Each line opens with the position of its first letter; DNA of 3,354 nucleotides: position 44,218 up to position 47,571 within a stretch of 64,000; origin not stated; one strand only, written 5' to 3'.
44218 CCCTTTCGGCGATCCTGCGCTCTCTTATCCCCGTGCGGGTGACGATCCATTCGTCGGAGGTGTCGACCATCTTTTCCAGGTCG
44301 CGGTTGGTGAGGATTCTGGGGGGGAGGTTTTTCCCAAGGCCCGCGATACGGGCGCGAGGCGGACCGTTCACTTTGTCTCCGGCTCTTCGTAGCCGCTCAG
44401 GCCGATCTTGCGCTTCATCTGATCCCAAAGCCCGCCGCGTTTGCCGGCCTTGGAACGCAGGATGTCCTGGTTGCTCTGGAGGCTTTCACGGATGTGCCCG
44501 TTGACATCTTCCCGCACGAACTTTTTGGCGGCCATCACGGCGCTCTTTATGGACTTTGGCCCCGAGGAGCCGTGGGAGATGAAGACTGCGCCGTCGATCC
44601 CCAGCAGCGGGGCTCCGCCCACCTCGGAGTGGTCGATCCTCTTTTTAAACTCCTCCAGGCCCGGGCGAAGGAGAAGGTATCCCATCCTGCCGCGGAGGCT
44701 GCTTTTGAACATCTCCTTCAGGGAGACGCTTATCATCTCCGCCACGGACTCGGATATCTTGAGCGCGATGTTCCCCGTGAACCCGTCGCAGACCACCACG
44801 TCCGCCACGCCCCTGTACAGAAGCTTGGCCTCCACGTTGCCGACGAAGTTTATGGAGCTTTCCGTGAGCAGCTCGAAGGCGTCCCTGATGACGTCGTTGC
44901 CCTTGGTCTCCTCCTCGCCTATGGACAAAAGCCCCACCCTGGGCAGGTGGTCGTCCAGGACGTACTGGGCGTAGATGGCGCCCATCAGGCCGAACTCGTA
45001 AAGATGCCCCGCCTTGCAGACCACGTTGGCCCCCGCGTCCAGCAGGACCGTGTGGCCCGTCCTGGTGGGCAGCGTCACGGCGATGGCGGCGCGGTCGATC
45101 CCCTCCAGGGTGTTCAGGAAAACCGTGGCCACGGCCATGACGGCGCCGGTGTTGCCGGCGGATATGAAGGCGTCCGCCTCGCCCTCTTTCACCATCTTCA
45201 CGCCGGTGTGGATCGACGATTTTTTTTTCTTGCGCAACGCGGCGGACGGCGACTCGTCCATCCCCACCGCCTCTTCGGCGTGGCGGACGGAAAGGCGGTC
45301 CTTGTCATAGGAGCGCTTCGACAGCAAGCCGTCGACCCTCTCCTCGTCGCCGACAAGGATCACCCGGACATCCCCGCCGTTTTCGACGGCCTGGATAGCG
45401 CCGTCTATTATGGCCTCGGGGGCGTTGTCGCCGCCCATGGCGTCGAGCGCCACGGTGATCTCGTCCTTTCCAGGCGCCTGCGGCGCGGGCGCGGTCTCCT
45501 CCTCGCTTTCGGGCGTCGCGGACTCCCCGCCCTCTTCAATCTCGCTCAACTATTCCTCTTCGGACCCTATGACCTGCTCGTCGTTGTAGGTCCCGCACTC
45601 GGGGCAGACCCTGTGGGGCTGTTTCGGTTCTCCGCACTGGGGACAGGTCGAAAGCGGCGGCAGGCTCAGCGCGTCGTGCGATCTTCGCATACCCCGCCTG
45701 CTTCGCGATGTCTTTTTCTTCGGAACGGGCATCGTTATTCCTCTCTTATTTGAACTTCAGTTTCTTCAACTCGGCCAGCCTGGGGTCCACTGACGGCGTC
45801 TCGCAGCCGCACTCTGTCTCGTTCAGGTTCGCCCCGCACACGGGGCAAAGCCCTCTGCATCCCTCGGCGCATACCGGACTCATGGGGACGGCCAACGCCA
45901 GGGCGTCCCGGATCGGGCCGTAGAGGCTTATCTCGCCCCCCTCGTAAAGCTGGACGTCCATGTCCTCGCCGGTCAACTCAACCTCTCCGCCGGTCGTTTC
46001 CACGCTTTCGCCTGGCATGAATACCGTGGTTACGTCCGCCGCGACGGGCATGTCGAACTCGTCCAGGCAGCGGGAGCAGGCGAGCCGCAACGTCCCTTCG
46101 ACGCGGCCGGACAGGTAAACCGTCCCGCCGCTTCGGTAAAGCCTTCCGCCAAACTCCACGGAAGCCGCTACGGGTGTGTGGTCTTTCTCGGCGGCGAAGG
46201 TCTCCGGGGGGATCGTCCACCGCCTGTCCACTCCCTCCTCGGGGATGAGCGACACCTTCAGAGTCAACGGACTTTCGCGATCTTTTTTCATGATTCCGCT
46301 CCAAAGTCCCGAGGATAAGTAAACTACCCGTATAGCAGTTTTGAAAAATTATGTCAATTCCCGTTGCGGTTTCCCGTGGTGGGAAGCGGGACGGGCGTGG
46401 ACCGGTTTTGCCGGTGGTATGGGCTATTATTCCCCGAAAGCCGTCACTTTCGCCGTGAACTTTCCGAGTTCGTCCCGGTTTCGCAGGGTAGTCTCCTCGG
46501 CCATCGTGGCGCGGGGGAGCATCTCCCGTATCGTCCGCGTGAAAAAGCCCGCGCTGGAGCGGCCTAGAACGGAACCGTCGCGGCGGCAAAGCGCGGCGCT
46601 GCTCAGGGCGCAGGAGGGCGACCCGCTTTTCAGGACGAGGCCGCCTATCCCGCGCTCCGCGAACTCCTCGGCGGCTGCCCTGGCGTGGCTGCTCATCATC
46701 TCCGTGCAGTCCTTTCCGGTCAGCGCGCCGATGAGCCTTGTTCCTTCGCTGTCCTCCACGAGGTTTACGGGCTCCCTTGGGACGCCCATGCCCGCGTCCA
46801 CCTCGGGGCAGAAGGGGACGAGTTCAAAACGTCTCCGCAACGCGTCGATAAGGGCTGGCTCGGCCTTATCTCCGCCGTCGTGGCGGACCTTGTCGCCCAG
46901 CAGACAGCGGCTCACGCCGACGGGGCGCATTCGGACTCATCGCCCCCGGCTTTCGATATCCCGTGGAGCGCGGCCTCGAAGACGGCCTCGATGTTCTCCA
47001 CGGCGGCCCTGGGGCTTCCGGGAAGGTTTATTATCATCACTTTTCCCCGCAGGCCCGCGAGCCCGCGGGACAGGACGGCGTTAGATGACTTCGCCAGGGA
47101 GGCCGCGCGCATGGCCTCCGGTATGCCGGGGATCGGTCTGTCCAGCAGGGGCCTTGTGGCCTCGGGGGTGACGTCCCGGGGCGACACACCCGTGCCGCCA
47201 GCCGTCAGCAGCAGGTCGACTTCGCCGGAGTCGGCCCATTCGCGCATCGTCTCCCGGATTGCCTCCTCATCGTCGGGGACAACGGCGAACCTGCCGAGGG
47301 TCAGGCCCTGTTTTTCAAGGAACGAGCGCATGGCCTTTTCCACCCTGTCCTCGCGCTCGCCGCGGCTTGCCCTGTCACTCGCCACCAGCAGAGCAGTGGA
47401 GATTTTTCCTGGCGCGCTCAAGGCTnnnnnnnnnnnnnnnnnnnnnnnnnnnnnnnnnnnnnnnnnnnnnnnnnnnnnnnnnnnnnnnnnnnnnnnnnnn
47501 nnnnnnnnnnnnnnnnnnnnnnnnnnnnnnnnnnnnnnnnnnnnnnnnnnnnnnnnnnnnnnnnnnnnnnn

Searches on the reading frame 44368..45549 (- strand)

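Call 24: search_protein_families(library=pfam, proteins=[window:44368-45549:-], max_evalue=0.0001)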
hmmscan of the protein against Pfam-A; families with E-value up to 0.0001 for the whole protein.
window:44368-45549:- (393 aa): 1 family
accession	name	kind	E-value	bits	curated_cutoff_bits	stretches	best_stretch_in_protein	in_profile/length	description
PF02504.20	FA_synthesis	-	4.1e-109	365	29.1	1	32-350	2-322/324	Fatty acid synthesis protein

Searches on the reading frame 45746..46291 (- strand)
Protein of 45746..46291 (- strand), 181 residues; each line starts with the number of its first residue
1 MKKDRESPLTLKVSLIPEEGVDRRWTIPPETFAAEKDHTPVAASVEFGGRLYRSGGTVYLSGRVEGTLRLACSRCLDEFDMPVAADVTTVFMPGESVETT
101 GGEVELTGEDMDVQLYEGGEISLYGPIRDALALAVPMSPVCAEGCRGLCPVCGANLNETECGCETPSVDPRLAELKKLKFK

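Call 24: search_protein_families(library=pfam, proteins=[window:45746-46291:-], max_evalue=0.0001)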
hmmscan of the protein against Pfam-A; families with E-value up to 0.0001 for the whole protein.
window:45746-46291:- (181 aa): 1 family
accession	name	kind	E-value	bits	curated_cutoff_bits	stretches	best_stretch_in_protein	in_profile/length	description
PF02620.22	YceD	-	7.7e-34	116.7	33.2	1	60-179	1-119/119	Large ribosomal RNA subunit accumulation protein YceD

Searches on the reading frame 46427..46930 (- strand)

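Call 24: search_protein_families(library=pfam, proteins=[window:46427-46930:-], max_evalue=0.0001)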
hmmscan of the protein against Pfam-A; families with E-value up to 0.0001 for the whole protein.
window:46427-46930:- (167 aa): 1 family
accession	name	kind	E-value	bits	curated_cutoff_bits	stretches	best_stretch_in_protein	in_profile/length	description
PF04463.17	2-thiour_desulf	-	8.1e-31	107.4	34.7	1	4-145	1-140/141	2-thiouracil desulfurase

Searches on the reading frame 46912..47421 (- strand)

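Call 24: search_protein_families(library=pfam, proteins=[window:46912-47421:-], max_evalue=0.0001)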
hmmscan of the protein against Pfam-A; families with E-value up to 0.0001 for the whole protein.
window:46912-47421:- (169 aa): 1 family
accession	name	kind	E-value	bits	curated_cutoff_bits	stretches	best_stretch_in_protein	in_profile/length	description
PF00994.29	MoCF_biosynth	-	7.6e-30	104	26.6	1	11-152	2-142/144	Probable molybdopterin binding domain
